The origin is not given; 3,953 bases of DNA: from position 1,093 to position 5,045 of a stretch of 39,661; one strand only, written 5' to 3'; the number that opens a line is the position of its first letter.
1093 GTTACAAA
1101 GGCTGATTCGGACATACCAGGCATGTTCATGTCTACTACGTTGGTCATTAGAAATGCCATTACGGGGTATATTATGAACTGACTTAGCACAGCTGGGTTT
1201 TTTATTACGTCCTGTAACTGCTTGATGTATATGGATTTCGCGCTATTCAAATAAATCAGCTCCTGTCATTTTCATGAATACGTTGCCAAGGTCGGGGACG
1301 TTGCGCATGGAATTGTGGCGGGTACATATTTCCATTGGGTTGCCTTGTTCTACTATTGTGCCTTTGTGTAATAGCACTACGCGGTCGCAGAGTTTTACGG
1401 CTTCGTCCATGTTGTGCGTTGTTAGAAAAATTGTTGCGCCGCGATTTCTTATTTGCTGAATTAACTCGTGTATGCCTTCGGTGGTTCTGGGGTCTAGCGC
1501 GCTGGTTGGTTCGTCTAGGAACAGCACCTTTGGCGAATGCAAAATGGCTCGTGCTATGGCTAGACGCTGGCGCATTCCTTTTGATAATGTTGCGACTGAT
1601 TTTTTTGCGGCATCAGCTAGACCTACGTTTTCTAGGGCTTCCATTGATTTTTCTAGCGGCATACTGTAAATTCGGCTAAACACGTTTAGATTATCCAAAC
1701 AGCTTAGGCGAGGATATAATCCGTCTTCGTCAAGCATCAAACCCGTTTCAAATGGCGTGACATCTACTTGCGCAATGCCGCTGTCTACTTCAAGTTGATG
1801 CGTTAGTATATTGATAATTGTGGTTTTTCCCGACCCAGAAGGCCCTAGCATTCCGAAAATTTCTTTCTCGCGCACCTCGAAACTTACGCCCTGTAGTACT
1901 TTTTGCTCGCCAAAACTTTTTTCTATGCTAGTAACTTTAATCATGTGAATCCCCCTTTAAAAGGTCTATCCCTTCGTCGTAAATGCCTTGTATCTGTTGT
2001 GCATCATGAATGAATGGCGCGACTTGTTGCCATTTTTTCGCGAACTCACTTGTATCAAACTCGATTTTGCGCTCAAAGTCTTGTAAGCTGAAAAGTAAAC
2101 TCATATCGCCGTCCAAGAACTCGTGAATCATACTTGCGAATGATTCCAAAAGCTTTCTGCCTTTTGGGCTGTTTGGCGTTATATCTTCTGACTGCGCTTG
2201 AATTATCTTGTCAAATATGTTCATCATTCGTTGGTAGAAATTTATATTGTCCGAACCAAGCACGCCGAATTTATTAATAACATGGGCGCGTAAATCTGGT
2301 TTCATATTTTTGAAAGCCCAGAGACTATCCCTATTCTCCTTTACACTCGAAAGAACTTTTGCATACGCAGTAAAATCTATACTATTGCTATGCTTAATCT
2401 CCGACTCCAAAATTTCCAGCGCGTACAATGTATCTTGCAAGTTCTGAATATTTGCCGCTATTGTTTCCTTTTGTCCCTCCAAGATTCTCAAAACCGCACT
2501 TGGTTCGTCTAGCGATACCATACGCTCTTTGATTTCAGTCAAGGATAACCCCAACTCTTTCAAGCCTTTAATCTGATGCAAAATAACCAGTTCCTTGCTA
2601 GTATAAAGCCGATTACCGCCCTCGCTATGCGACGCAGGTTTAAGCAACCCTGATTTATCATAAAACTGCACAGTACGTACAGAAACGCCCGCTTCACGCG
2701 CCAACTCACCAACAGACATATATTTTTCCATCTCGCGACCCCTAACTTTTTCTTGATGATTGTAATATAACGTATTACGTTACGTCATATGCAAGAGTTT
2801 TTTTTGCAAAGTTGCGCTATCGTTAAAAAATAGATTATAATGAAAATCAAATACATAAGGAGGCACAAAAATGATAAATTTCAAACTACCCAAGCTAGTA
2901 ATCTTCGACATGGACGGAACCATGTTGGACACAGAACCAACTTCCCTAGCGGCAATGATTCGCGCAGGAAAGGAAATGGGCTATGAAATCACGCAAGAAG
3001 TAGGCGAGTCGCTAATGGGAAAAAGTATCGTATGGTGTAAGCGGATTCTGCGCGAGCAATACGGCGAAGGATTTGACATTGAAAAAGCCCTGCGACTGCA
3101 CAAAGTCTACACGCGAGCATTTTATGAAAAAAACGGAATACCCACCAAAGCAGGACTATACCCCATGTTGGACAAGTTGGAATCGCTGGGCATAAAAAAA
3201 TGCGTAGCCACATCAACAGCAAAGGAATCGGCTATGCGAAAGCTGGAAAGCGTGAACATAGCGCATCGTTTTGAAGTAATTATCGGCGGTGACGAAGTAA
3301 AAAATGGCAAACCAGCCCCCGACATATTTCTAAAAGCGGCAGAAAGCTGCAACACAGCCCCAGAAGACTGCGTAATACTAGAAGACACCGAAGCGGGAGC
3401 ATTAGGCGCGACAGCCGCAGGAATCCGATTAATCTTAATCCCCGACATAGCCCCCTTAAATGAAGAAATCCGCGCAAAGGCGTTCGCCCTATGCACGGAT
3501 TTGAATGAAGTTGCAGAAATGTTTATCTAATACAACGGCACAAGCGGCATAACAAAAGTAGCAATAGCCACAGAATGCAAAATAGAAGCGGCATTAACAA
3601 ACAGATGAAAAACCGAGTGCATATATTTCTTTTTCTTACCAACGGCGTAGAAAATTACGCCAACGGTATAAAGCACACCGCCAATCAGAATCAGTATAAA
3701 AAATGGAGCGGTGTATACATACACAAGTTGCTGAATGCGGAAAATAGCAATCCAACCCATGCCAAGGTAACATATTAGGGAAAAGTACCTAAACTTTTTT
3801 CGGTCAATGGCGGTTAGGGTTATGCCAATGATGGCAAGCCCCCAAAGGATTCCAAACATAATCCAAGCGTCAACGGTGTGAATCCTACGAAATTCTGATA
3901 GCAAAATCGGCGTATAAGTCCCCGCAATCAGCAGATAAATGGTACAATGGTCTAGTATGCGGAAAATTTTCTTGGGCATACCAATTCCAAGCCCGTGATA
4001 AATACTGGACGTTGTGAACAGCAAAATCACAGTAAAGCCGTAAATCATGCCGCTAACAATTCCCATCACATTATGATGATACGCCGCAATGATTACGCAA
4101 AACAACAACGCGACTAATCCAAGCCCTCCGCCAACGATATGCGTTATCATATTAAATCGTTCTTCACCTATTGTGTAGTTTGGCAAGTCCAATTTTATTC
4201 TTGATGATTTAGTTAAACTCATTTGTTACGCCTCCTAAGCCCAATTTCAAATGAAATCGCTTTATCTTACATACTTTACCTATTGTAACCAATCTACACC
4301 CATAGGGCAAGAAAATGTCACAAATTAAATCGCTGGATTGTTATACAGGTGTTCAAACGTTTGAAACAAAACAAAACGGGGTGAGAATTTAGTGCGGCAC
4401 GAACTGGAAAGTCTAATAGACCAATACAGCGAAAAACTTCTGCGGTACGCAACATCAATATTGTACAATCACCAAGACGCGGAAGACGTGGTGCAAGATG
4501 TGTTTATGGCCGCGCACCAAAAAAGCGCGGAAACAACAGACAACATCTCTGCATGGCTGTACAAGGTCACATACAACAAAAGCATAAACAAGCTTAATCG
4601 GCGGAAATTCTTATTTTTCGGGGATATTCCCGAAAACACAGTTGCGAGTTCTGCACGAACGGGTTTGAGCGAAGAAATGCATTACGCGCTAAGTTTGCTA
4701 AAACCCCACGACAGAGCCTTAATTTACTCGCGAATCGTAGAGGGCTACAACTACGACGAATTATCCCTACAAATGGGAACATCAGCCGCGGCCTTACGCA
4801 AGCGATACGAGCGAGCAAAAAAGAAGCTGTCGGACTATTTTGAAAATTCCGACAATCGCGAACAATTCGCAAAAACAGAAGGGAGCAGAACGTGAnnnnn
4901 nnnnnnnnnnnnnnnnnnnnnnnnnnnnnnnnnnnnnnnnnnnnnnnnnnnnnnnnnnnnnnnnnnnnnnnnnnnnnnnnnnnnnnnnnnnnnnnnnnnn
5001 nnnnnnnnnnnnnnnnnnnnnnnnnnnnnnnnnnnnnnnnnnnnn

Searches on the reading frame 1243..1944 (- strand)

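Call 23: search_protein_families(library=pfam, proteins=[window:1243-1944:-])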
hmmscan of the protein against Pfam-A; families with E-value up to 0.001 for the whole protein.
window:1243-1944:- (233 aa): 5 families
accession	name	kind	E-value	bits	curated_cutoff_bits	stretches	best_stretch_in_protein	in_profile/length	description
PF00005.33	ABC_tran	-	6.9e-27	95.2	25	1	17-148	1-137/137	ABC transporter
PF13304.12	AAA_21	-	1.5e-14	55.2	27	1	118-178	236-299/304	AAA domain, putative AbiEii toxin, Type IV TA system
PF00004.35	AAA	-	0.00012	23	21.2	1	32-181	3-113/131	ATPase family associated with various cellular activities (AAA)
PF02463.25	SMC_N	-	0.00055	19.9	40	0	138-189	158-208/220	RecF/RecN/SMC N terminal domain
PF13401.12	AAA_22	-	0.00076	20.2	27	0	33-148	11-95/130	AAA domain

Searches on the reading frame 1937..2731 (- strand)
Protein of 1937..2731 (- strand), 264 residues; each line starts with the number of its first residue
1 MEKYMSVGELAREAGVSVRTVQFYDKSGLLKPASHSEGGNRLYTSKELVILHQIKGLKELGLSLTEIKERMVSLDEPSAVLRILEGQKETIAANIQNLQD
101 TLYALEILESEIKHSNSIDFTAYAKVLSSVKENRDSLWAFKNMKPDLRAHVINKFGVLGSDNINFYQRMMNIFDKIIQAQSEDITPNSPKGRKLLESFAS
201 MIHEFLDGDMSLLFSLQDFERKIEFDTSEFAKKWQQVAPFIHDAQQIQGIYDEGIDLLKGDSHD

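Call 23: search_protein_families(library=pfam, proteins=[window:1937-2731:-])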
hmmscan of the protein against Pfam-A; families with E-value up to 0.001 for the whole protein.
window:1937-2731:- (264 aa): 3 families
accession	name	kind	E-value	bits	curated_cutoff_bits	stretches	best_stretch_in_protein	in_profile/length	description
PF13411.12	MerR_1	-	2e-19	69.9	21.6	1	5-71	1-66/69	MerR HTH family regulatory protein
PF00376.29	MerR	-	1.2e-12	47.9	28.2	1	6-43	1-38/38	MerR family regulatory protein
PF09278.17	MerR-DNA-bind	-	4.4e-05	24.5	25.4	1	50-103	3-60/65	MerR, DNA binding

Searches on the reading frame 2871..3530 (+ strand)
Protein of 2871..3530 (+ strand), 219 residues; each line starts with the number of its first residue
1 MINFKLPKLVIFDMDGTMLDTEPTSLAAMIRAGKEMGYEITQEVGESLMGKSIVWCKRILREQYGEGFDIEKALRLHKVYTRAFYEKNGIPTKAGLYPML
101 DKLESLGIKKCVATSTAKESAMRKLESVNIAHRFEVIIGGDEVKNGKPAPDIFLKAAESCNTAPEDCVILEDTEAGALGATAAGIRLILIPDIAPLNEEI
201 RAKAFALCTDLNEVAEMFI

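Call 23: search_protein_families(library=pfam, proteins=[window:2871-3530:+])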
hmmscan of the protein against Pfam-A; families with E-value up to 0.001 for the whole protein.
window:2871-3530:+ (219 aa): 4 families
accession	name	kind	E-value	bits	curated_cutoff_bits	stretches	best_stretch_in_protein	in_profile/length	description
PF13419.12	HAD_2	-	2.1e-32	113.1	23.8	1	10-189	1-177/178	Haloacid dehalogenase-like hydrolase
PF00702.32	Hydrolase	-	1.7e-27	97.5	26.4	1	8-184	2-191/191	haloacid dehalogenase-like hydrolase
PF13242.12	Hydrolase_like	-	0.00013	22.3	22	1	146-190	3-48/75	HAD-hyrolase-like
PF12710.13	HAD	-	0.0007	20.5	27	1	10-137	1-135/189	haloacid dehalogenase-like hydrolase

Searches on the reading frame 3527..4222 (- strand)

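Call 23: search_protein_families(library=pfam, proteins=[window:3527-4222:-])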
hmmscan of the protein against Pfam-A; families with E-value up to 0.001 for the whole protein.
window:3527-4222:- (231 aa): 1 family
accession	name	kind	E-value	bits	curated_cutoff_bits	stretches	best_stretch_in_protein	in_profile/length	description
PF03006.26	HlyIII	-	3.6e-36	125.4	26.2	1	17-216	2-223/224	Haemolysin-III related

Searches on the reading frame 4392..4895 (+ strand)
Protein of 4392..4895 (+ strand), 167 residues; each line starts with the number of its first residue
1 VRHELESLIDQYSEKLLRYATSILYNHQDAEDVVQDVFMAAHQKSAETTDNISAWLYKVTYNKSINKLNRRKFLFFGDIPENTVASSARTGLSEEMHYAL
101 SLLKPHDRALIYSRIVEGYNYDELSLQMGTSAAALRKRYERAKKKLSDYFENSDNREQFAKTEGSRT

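Call 23: search_protein_families(library=pfam, proteins=[window:4392-4895:+])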
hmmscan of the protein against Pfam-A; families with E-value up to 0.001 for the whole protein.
window:4392-4895:+ (167 aa): 2 families
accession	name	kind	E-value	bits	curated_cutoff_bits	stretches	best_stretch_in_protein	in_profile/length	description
PF04542.20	Sigma70_r2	-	9.8e-12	44.9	24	1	8-72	1-69/71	Sigma-70 region 2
PF08281.18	Sigma70_r4_2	-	1.8e-08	34.3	25.7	1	94-146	2-54/54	Sigma-70, region 4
